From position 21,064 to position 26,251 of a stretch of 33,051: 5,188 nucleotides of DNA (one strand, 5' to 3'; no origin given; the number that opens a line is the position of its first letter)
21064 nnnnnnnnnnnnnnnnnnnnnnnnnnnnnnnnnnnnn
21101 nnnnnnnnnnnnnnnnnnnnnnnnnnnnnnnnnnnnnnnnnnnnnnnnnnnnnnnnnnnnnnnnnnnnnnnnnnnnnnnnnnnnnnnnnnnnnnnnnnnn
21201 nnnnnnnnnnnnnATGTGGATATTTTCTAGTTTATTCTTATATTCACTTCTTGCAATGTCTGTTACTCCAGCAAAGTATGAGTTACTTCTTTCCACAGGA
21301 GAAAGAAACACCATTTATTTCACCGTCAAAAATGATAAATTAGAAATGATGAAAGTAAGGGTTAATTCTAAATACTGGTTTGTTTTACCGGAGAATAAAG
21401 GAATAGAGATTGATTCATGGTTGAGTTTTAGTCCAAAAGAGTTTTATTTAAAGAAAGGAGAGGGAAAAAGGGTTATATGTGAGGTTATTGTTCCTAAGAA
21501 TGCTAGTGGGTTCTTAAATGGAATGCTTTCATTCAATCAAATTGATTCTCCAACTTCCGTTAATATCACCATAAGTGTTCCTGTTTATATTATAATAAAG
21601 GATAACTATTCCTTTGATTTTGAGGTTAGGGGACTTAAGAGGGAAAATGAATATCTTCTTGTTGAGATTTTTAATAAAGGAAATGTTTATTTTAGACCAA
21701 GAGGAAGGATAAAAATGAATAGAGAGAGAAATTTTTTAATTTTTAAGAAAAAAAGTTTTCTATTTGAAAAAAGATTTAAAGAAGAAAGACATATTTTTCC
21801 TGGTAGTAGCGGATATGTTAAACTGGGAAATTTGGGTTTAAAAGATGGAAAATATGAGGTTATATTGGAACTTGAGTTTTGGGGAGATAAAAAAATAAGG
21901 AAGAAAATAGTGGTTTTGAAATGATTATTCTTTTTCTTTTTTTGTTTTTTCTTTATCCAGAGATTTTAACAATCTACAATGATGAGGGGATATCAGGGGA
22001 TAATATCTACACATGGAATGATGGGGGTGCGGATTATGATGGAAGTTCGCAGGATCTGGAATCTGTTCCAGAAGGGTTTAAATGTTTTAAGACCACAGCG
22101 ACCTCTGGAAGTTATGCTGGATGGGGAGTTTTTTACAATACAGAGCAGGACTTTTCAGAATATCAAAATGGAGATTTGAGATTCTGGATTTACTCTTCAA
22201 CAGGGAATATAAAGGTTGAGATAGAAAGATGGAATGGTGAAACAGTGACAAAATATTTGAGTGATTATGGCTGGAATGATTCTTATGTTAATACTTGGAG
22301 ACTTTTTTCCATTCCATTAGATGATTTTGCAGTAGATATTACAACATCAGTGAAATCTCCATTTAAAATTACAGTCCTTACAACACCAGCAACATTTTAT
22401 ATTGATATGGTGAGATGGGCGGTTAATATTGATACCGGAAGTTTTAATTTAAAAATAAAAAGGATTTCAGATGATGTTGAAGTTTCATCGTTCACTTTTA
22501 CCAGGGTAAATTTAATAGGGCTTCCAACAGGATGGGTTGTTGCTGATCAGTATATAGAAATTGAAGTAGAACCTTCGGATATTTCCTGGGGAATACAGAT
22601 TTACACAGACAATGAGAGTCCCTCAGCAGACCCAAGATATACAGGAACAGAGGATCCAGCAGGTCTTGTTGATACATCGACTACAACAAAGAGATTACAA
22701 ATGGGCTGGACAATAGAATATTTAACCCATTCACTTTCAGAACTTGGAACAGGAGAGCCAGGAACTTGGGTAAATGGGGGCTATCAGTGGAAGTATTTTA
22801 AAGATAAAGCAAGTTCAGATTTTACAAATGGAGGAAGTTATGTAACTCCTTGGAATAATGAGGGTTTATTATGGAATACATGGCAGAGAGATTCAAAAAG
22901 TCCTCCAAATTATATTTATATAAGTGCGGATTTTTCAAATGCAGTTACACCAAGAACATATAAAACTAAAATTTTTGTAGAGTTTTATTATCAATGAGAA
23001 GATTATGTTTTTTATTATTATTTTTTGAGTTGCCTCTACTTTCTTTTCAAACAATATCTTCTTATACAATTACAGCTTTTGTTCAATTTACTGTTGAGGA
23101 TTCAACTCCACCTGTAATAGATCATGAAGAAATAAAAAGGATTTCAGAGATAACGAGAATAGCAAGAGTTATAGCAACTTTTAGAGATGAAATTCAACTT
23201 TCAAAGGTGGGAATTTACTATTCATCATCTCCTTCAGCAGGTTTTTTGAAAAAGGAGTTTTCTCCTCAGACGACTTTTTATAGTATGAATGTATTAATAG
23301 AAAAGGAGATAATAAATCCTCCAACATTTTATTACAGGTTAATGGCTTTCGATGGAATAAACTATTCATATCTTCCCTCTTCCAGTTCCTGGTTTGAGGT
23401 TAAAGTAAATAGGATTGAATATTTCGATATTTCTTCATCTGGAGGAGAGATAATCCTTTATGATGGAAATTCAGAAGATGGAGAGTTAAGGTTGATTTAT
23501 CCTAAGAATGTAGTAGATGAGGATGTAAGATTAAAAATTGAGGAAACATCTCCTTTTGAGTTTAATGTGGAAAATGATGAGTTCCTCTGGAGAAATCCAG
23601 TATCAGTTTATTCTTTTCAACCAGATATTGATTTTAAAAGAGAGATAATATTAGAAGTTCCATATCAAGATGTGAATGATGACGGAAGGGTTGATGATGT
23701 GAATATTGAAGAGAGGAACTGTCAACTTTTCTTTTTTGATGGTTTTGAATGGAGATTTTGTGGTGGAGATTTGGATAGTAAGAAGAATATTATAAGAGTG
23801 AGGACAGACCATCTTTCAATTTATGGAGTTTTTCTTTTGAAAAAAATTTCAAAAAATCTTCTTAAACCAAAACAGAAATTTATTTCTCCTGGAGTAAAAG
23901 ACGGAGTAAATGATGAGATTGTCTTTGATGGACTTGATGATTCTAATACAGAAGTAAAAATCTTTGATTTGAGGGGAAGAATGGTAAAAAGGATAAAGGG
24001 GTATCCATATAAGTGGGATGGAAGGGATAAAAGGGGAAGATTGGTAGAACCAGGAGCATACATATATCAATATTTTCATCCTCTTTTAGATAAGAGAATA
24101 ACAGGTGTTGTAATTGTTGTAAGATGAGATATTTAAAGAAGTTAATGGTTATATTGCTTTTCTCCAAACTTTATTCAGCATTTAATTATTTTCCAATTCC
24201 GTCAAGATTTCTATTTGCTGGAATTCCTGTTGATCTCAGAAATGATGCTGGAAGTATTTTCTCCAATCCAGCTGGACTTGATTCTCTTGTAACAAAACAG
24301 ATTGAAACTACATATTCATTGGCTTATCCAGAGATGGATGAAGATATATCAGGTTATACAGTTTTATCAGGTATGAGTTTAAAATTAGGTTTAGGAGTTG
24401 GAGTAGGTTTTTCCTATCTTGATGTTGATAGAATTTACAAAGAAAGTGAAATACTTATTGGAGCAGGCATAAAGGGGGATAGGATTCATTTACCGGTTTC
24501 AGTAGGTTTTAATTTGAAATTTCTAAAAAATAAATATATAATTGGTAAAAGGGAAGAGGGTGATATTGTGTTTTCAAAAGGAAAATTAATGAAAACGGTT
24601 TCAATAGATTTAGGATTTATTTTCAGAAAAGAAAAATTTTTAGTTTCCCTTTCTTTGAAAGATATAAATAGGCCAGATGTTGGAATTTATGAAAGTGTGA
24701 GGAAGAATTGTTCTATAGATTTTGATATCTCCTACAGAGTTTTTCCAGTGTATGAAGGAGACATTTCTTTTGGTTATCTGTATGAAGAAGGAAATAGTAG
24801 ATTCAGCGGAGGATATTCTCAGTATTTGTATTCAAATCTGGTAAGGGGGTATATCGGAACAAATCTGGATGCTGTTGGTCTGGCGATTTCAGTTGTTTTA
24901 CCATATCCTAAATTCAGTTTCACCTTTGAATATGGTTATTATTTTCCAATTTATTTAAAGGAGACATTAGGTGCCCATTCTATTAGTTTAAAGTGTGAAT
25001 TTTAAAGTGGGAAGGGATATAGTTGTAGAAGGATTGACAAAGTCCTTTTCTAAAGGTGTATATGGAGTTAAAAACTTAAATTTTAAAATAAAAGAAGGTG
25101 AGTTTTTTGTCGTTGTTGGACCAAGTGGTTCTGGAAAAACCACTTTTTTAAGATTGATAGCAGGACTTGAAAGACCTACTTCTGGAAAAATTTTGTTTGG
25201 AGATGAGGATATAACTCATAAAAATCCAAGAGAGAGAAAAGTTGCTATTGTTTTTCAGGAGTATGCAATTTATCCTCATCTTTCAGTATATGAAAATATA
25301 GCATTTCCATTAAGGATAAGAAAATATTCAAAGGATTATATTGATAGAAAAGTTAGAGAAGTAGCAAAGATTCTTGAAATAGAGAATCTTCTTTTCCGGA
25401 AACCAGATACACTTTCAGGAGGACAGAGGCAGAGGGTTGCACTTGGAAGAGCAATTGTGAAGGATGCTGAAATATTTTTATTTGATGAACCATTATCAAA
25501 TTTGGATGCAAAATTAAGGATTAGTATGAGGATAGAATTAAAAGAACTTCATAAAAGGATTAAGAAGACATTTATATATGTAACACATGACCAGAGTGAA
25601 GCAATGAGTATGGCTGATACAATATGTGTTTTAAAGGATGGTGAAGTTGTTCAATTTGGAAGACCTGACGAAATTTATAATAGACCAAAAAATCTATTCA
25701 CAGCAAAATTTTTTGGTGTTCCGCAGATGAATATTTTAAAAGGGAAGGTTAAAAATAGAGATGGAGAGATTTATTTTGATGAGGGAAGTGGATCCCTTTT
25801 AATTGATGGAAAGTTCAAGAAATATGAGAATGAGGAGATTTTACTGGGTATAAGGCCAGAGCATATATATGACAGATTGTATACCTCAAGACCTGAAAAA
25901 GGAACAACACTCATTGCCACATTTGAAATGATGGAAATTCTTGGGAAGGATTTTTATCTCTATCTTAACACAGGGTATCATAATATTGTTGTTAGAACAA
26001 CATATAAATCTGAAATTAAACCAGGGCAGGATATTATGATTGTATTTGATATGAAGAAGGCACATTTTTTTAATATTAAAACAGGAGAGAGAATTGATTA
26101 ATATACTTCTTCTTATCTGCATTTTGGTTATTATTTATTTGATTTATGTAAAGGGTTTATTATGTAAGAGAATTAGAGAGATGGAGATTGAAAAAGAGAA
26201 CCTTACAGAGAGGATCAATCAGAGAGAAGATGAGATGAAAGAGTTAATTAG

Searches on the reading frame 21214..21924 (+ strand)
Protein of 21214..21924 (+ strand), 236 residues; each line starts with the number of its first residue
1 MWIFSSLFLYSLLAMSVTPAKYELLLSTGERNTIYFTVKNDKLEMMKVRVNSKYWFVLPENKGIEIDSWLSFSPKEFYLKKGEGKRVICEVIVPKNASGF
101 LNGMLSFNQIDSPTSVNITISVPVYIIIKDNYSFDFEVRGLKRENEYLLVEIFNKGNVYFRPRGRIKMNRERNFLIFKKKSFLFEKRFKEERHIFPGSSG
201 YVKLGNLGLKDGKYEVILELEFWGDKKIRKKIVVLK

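Call 7: search_protein_families(library=pfam, proteins=[window:21214-21924:+], max_evalue=0.001)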
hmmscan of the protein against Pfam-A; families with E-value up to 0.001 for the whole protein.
window:21214-21924:+ (236 aa): 0 families

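Call 53: search_protein_families(library=ncbifam, proteins=[window:21214-21924:+], max_evalue=0.01)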
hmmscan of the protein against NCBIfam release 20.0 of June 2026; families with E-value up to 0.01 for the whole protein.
window:21214-21924:+ (236 aa): 0 families

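Call 71: search_protein_families(library=pfam, proteins=[window:21214-21924:+], max_evalue=1)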
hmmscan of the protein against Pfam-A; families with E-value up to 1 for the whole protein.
window:21214-21924:+ (236 aa): 1 family
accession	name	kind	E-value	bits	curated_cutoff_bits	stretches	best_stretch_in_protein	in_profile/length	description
PF21310.3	OCRL-like_ASH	-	0.063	13.9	27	1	38-102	16-81/109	Inositol polyphosphate 5-phosphatase OCRL-like, ASH domain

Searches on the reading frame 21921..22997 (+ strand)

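Call 7: search_protein_families(library=pfam, proteins=[window:21921-22997:+], max_evalue=0.001)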
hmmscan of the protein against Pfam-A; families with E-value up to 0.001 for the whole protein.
window:21921-22997:+ (358 aa): 0 families

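Call 53: search_protein_families(library=ncbifam, proteins=[window:21921-22997:+], max_evalue=0.01)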
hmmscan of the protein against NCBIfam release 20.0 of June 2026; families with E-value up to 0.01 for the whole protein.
window:21921-22997:+ (358 aa): 0 families

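Call 71: search_protein_families(library=pfam, proteins=[window:21921-22997:+], max_evalue=1)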
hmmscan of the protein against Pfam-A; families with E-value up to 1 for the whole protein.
window:21921-22997:+ (358 aa): 2 families
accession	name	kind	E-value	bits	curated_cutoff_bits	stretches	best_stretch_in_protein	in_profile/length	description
PF18916.5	Lycopene_cyc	-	0.062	14.3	27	0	112-136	52-75/92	Lycopene cyclase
PF00165.29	HTH_AraC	-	0.11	13.1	26.6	1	175-196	7-28/42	Bacterial regulatory helix-turn-helix proteins, AraC family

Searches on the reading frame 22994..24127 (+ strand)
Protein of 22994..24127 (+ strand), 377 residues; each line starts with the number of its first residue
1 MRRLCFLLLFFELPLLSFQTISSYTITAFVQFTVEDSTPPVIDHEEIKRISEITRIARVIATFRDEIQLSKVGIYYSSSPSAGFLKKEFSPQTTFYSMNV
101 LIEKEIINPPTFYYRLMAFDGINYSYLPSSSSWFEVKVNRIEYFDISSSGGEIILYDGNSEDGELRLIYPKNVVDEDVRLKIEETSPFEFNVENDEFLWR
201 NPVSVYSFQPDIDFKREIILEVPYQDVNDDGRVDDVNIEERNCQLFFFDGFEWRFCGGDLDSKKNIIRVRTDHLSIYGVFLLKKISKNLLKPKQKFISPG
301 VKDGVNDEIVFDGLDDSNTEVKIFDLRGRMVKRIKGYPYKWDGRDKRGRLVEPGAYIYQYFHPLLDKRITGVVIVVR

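Call 7: search_protein_families(library=pfam, proteins=[window:22994-24127:+], max_evalue=0.001)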
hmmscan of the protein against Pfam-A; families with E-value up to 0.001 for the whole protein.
window:22994-24127:+ (377 aa): 1 family
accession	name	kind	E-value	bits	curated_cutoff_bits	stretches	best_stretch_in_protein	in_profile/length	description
PF13585.12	CHU_C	-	1e-07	32.4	27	1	296-358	6-68/86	CHU_C Type IX secretion signal domain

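Call 53: search_protein_families(library=ncbifam, proteins=[window:22994-24127:+], max_evalue=0.01)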
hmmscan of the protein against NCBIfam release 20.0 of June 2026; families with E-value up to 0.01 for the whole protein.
window:22994-24127:+ (377 aa): 2 families
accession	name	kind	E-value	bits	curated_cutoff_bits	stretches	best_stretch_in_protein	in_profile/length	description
TIGR04131.1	Bac_Flav_CTERM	domain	1.2e-05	25.4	35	1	295-359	5-68/85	T9SS type B sorting domain-containing protein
NF052228.1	T9SS_PorZ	equivalog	0.00096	17.7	260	1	301-358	680-738/757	type IX secretion system anionic LPS delivery protein PorZ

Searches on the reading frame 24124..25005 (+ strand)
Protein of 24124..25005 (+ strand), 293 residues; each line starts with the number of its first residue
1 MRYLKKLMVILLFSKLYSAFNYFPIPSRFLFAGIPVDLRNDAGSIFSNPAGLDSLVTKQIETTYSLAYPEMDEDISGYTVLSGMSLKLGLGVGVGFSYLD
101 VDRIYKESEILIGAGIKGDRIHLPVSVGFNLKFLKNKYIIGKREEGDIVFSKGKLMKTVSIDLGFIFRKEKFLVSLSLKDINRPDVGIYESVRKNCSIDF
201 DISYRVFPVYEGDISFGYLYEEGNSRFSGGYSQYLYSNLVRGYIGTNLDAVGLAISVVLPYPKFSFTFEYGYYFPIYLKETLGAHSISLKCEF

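Call 7: search_protein_families(library=pfam, proteins=[window:24124-25005:+], max_evalue=0.001)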
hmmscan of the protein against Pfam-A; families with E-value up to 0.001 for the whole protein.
window:24124-25005:+ (293 aa): 2 families
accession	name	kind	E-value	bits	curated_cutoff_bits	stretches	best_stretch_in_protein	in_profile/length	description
PF13729.12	TraF_2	-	0.00068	19.4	25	0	143-215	179-251/264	F plasmid transfer operon, TraF, protein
PF11751.14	PorP_SprF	-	0.00078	19.5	22.3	0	48-289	20-271/273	Type IX secretion system membrane protein PorP/SprF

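Call 53: search_protein_families(library=ncbifam, proteins=[window:24124-25005:+], max_evalue=0.01)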
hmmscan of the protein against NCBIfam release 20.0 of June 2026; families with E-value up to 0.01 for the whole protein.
window:24124-25005:+ (293 aa): 2 families
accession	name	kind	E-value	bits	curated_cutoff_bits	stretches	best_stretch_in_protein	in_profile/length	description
NF033709.1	PorV_fam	subfamily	3.6e-05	23.5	90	1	38-170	25-161/326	PorV/PorQ family protein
TIGR03519.1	T9SS_PorP_fam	subfamily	5.3e-05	22.8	90.55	1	126-292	116-291/292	PorP/SprF family type IX secretion system membrane protein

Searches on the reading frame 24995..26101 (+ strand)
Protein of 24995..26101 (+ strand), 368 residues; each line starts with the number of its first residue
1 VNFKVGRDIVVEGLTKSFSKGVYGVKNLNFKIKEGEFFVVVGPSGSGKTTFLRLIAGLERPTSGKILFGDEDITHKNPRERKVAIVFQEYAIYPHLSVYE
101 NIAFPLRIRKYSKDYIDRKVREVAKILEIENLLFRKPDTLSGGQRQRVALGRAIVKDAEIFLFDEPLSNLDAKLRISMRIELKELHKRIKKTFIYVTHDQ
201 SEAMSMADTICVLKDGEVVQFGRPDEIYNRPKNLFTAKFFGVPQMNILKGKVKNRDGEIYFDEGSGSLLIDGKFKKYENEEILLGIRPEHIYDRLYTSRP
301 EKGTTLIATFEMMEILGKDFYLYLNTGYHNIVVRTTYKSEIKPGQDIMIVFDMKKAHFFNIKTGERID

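Call 7: search_protein_families(library=pfam, proteins=[window:24995-26101:+], max_evalue=0.001)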
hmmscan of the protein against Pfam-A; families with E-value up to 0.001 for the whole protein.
window:24995-26101:+ (368 aa): 5 families
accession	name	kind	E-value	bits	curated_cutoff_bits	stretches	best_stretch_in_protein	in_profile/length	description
PF00005.33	ABC_tran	-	3.2e-34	118.9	25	1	25-167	1-136/137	ABC transporter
PF17912.7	OB_MalK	-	1.2e-09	39.3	27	1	241-291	1-53/53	MalK OB fold domain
PF02463.25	SMC_N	-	1.2e-06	28.6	40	1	35-212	24-211/220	RecF/RecN/SMC N terminal domain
PF13304.12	AAA_21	-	4.3e-06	27.4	27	0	37-58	1-22/304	AAA domain, putative AbiEii toxin, Type IV TA system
PF08402.16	TOBE_2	-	0.00077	20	21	0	284-359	1-76/76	TOBE domain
